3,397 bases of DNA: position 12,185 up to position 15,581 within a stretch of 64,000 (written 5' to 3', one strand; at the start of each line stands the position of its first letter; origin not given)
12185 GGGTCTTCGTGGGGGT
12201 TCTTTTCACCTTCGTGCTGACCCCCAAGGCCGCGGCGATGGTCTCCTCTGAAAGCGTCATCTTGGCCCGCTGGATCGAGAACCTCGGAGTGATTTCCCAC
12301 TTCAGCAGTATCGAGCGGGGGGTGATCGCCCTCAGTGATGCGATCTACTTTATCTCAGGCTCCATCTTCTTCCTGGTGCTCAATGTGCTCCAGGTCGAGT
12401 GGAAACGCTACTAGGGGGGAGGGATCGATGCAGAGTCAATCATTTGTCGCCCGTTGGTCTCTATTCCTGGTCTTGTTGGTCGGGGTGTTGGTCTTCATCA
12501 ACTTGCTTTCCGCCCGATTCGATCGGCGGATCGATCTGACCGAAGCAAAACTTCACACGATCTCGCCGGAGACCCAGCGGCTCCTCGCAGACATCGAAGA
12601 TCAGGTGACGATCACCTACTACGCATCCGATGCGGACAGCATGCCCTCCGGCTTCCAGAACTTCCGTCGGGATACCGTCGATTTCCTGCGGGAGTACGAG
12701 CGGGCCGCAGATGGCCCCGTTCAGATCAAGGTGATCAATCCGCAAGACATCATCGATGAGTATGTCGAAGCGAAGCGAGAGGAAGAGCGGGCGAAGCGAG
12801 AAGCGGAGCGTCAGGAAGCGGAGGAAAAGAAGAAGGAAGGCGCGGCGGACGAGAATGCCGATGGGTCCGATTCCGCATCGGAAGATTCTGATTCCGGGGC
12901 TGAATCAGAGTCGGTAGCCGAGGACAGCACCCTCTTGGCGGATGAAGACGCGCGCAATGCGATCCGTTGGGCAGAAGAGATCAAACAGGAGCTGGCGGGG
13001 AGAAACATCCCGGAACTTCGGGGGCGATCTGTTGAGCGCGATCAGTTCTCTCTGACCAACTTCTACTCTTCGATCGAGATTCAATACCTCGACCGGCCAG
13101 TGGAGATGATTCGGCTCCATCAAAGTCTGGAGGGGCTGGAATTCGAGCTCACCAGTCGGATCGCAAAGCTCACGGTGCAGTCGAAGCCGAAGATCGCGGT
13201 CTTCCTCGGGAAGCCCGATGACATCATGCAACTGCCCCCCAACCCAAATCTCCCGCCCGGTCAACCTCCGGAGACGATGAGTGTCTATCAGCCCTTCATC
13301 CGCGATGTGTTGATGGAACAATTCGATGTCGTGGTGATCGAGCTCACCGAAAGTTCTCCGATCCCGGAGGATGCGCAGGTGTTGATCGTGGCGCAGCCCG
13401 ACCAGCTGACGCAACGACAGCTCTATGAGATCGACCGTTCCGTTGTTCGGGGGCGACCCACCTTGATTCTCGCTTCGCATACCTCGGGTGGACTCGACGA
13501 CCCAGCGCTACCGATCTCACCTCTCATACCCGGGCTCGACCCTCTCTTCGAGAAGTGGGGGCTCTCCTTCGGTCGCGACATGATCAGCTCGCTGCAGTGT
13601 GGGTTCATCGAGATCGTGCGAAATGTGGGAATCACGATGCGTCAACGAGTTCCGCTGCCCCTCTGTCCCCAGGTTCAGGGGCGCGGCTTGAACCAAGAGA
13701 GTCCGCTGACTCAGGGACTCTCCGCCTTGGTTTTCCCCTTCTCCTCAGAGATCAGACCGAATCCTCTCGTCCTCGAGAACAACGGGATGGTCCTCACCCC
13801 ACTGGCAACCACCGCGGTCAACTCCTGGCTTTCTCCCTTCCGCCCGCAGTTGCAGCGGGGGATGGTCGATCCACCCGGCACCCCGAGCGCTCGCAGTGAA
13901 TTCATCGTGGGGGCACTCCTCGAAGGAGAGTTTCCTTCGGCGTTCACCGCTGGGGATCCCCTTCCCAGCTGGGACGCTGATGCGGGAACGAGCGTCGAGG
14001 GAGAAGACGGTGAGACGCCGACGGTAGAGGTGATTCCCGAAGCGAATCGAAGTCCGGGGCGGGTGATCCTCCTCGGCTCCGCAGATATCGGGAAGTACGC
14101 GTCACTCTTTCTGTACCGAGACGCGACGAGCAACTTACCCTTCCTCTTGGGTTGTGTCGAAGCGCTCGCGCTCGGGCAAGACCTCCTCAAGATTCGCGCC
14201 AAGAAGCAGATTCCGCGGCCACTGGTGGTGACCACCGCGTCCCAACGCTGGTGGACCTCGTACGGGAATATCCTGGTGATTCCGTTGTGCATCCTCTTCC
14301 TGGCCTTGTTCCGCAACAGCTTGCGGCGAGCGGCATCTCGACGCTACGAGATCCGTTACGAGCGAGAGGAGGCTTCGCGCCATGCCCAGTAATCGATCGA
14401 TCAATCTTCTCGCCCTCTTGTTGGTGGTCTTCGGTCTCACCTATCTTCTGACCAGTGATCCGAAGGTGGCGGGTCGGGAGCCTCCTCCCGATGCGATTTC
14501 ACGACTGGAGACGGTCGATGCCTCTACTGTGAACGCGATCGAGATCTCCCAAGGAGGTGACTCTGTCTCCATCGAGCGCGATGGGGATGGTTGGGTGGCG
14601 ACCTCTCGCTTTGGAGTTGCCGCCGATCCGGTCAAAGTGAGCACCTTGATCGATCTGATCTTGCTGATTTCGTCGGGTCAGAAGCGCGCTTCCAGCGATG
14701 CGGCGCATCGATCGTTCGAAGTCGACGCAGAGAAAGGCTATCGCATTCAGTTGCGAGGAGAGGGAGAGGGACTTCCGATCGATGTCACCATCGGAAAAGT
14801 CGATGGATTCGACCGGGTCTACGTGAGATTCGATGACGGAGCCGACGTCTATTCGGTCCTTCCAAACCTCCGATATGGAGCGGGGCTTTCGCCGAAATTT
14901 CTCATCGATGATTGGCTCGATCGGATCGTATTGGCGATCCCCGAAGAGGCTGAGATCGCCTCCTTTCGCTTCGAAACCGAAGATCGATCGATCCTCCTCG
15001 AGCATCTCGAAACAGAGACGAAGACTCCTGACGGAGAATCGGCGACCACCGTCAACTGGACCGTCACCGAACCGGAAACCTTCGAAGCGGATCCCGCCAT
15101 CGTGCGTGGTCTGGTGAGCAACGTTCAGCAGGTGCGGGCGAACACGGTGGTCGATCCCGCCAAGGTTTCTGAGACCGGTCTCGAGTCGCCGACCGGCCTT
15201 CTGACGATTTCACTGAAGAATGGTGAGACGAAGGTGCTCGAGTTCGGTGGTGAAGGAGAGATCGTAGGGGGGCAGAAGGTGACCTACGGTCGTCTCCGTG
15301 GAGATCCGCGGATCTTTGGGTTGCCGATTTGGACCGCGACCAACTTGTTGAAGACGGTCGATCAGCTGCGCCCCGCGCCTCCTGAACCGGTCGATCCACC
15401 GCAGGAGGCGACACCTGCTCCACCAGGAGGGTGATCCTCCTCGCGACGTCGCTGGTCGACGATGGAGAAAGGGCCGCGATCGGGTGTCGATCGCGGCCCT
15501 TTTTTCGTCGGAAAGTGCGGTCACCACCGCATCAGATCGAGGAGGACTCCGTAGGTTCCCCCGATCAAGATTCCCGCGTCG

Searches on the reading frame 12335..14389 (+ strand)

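Call 69: search_protein_families(library=pfam, proteins=[window:12335-14389:+], max_evalue=0.00001)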
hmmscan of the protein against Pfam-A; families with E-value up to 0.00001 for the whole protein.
window:12335-14389:+ (685 aa): 2 families
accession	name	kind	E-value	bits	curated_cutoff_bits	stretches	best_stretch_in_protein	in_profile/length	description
PF09822.16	ABC_transp_aux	-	1.4e-38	133.2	34.7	1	316-590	15-263/288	ABC-type uncharacterized transport system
PF23357.1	DUF7088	-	2.5e-16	60.2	27.8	1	70-150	1-78/105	Domain of unknown function (DUF7088)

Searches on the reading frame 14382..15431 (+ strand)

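Call 69: search_protein_families(library=pfam, proteins=[window:14382-15431:+], max_evalue=0.00001)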
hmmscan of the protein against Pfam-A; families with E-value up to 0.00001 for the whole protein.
window:14382-15431:+ (350 aa): 1 family
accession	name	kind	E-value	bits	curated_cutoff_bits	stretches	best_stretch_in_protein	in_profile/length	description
PF14238.11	DUF4340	-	1.6e-21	77.8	25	2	226-330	1-103/183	Domain of unknown function (DUF4340)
